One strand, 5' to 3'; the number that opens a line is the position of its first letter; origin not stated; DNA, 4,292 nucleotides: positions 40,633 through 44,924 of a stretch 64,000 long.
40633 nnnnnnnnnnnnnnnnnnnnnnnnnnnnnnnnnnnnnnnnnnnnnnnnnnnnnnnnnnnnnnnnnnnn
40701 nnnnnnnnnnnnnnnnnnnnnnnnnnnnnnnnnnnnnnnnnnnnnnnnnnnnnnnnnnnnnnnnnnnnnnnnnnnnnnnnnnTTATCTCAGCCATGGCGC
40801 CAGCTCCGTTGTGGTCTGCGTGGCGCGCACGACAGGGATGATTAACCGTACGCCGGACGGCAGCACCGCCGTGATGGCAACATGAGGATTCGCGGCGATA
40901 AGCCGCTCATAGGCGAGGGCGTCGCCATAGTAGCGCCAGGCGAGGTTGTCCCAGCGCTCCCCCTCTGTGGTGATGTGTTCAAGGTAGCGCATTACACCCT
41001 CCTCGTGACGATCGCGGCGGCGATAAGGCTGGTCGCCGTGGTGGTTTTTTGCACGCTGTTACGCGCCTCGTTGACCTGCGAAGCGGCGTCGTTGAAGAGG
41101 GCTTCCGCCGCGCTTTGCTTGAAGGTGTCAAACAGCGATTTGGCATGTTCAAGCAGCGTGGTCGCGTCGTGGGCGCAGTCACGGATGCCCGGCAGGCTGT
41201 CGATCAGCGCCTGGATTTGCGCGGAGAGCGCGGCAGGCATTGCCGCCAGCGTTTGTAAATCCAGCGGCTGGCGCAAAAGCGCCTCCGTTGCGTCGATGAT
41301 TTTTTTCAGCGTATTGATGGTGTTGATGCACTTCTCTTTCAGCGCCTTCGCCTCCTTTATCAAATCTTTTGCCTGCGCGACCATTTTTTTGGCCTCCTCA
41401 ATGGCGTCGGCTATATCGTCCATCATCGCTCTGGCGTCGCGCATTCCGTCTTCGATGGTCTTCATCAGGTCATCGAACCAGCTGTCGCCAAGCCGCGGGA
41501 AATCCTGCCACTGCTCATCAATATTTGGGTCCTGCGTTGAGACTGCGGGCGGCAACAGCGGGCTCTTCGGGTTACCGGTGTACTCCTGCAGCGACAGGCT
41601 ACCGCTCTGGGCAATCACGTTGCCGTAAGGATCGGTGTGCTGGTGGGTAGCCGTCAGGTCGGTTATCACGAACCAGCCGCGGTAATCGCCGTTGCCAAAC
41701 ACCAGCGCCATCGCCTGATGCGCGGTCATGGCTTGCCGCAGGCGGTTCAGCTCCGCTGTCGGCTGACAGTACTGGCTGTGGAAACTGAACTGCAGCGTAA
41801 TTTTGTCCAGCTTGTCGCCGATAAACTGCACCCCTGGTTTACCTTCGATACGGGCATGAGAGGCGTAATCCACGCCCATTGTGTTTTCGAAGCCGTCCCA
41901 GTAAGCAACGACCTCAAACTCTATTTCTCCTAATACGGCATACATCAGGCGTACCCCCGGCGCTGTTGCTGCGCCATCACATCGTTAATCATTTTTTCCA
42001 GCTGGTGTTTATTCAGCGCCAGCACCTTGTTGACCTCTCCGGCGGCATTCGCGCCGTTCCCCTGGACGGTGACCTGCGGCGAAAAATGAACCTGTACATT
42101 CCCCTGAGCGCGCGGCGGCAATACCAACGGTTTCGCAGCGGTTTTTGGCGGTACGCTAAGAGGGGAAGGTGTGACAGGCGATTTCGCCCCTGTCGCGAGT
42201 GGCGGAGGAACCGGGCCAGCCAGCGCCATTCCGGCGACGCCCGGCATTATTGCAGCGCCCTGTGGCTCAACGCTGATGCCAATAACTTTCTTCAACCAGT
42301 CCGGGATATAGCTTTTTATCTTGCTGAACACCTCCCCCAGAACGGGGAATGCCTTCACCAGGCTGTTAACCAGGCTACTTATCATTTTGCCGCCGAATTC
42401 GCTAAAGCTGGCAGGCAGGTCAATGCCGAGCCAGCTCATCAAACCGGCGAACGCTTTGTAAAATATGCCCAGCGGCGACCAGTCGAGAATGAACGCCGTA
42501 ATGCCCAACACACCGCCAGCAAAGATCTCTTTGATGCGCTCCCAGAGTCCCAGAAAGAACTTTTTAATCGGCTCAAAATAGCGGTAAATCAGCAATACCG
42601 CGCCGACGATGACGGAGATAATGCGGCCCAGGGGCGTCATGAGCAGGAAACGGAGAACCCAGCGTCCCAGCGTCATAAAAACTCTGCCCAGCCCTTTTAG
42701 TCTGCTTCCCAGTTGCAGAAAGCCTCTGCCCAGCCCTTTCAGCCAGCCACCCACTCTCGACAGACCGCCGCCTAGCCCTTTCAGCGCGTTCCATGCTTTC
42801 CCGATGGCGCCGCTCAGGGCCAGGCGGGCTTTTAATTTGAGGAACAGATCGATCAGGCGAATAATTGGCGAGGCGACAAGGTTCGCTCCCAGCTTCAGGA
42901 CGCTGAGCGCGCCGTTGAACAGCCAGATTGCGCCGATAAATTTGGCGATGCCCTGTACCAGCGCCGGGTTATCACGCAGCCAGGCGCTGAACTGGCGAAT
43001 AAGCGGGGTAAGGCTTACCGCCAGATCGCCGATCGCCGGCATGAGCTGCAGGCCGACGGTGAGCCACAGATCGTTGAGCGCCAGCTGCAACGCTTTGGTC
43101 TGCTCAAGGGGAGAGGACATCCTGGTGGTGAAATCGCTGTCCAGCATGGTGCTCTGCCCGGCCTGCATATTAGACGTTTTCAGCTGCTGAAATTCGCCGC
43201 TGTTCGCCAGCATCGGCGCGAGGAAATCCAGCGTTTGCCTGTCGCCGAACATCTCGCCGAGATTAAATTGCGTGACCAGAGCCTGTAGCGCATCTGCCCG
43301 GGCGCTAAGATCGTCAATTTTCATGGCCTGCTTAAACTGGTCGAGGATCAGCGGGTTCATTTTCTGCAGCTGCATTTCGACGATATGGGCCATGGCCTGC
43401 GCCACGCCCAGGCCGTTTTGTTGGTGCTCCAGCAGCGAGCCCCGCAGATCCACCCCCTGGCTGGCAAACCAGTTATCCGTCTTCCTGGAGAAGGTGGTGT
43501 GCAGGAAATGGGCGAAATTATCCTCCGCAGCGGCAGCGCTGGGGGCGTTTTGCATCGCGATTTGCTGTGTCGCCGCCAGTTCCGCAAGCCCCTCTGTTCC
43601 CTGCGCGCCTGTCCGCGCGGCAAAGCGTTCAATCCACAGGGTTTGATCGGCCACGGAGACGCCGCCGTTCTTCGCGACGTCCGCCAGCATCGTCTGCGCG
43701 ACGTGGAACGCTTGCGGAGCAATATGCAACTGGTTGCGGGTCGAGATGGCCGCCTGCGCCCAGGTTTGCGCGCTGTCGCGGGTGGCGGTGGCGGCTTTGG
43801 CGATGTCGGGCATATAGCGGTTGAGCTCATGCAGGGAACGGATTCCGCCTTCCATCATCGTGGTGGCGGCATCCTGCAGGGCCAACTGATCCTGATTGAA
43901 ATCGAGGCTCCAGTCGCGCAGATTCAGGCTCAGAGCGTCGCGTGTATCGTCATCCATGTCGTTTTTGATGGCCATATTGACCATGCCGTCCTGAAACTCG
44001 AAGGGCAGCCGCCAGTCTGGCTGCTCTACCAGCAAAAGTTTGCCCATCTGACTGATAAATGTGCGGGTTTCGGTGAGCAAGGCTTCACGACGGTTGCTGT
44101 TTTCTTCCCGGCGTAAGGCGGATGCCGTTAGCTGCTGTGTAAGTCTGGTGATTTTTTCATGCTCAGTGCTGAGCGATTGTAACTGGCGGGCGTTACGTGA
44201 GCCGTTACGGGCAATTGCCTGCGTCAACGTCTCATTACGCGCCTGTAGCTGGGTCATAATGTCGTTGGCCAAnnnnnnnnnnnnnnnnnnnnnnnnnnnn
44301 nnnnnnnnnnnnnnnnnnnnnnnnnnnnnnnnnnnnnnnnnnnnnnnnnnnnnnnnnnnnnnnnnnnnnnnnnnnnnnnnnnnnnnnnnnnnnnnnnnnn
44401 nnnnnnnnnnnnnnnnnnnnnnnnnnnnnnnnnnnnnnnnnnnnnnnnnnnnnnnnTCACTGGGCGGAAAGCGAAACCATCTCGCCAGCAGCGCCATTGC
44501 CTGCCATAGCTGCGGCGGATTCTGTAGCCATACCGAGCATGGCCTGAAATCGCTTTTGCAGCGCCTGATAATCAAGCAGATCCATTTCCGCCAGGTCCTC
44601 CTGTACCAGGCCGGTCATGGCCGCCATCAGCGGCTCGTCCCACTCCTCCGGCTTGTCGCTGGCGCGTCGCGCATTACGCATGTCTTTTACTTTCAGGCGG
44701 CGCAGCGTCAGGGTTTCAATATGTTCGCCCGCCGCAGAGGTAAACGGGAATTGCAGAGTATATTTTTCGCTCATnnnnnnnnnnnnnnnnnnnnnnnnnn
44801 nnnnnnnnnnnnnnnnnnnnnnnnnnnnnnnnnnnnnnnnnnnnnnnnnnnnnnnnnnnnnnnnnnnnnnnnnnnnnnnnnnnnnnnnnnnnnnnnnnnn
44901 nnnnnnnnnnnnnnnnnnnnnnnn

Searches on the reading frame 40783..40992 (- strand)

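Call 94: search_protein_families(library=phrogs, proteins=[window:40783-40992:-], max_evalue=0.001)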
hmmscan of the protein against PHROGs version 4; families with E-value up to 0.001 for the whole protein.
window:40783-40992:- (69 aa): 2 families
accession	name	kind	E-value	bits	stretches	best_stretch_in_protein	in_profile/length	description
phrog_46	-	tail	1.7e-24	87.3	1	1-69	5-75/130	baseplate hub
phrog_7145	-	tail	0.00021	22.4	1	3-62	40-101/108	baseplate wedge subunit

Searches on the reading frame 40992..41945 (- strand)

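Call 10: search_protein_families(library=phrogs, proteins=[window:40992-41945:-], max_evalue=0.001)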
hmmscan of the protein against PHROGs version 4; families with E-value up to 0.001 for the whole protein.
window:40992-41945:- (317 aa): 4 families
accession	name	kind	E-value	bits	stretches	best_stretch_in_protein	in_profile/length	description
phrog_788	-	tail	1.2e-120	403.7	1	1-316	1-296/297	tail protein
phrog_18424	-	unknown function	6.1e-40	137.4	1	196-316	1-121/122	-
phrog_76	-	tail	1.7e-28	101.1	1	1-222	29-248/272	tail protein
phrog_184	-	tail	0.00014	22.2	1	142-311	138-294/411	baseplate hub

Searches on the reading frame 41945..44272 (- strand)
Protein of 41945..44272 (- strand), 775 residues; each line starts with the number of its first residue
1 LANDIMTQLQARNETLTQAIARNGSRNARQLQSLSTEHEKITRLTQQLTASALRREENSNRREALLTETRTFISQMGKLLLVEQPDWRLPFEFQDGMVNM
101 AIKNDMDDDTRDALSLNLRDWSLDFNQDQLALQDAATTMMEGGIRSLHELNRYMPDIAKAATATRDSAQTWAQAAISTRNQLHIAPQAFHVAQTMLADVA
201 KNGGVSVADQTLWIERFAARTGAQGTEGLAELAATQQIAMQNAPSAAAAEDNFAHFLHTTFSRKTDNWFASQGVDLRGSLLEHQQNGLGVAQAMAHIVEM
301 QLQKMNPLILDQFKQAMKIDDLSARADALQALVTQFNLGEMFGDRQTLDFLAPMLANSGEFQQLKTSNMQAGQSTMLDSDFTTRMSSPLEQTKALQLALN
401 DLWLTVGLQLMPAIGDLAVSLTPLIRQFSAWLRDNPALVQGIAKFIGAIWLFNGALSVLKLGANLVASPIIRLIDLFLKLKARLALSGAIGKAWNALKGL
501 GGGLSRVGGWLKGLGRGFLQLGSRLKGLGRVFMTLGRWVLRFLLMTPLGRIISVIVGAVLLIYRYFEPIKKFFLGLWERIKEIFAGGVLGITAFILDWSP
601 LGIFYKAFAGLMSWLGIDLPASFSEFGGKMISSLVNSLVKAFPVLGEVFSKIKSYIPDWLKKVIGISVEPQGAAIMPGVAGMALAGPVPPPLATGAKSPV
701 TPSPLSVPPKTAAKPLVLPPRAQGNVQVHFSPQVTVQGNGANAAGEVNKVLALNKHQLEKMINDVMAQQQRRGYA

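Call 10: search_protein_families(library=phrogs, proteins=[window:41945-44272:-], max_evalue=0.001)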
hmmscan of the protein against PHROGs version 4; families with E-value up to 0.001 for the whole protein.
window:41945-44272:- (775 aa): 13 families
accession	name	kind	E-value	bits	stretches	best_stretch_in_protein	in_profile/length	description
phrog_5690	-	unknown function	5.8e-151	506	2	93-694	129-768/907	-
phrog_28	-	tail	3.3e-97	328.4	1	4-774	193-769/1228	tail length tape measure protein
phrog_794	-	tail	5e-36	125.7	1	110-768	195-750/763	tail length tape measure protein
phrog_15332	-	unknown function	1.1e-31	110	1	705-775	2-72/72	-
phrog_19282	-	unknown function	7e-22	78.8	1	30-429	88-489/490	-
phrog_4200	-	tail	1.6e-18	67.6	2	391-498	120-240/732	tail length tape measure protein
phrog_1272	-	tail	1.3e-10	40.6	1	371-623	515-716/1606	tail length tape measure protein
phrog_167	-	tail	3.9e-10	39.1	1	92-609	287-735/1555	tail length tape measure protein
phrog_27817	-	unknown function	4.8e-09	37.2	1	721-774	154-207/208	-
phrog_17727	-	tail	3.7e-08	33.8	1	359-453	104-195/443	tail length tape measure protein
phrog_991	-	tail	2.2e-06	26.5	1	312-667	497-810/1966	tail length tape measure protein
phrog_34270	-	tail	3.9e-06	26.9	1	101-339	108-352/653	tail length tape measure protein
phrog_17114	-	unknown function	0.00066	19.9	0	544-582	47-85/388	-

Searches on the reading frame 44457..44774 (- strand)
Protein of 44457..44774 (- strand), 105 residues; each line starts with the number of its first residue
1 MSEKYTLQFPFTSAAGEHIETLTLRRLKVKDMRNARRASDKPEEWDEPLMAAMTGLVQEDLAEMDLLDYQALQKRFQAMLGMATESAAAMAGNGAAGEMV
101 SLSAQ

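Call 60: search_protein_families(library=pfam, proteins=[window:44457-44774:-], max_evalue=0.01)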
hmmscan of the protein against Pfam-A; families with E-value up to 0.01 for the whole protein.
window:44457-44774:- (105 aa): 1 family
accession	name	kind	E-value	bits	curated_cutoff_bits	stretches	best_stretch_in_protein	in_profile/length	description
PF10109.15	Phage_TAC_7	-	4.3e-21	75.2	25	1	4-80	1-78/79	Phage tail assembly chaperone proteins, E, or 41 or 14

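Call 94: search_protein_families(library=phrogs, proteins=[window:44457-44774:-], max_evalue=0.001)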
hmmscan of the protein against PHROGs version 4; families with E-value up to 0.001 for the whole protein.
window:44457-44774:- (105 aa): 2 families
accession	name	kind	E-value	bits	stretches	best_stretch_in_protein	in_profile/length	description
phrog_166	-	tail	4.7e-35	122.2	1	1-102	14-120/201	tail protein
phrog_30394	-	unknown function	3.3e-33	114.4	1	50-105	1-56/56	-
